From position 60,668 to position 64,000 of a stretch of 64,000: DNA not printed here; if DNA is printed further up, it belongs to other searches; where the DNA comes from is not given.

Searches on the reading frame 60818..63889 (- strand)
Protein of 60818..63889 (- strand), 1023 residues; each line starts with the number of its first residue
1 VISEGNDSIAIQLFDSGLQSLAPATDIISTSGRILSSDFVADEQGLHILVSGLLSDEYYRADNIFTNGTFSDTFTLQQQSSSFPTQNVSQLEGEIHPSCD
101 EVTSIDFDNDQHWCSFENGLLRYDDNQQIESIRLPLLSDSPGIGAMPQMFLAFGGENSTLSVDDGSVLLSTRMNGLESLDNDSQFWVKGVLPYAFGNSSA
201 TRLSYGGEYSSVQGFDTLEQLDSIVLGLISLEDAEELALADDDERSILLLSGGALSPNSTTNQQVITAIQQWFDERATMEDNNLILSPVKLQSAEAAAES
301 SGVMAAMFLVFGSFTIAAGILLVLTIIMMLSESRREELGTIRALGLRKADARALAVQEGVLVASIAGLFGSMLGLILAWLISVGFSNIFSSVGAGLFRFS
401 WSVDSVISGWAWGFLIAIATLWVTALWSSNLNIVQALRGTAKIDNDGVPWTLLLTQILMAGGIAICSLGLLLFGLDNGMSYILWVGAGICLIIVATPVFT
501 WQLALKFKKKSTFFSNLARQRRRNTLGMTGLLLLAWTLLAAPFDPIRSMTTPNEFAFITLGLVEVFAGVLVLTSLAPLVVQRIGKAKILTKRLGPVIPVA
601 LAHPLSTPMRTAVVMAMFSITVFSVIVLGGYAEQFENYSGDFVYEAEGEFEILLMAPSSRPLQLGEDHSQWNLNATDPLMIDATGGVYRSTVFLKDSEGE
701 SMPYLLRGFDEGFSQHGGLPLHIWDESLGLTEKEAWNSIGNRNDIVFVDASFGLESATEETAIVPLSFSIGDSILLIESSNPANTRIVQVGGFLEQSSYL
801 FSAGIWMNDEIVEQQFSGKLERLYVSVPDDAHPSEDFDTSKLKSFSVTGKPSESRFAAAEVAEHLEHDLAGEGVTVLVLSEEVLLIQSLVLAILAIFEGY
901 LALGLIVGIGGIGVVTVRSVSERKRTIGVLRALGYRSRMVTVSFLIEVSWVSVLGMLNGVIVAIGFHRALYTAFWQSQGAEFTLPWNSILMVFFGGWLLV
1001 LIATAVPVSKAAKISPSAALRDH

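Call 46: search_protein_families(library=pfam, proteins=[window:60818-63889:-], max_evalue=0.001)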
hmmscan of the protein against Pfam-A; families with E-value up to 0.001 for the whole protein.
window:60818-63889:- (1023 aa): 1 family
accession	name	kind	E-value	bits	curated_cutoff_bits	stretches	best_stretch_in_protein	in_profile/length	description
PF02687.27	FtsX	-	6.9e-27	94.3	25.5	2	901-1016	4-120/120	FtsX-like permease C-terminal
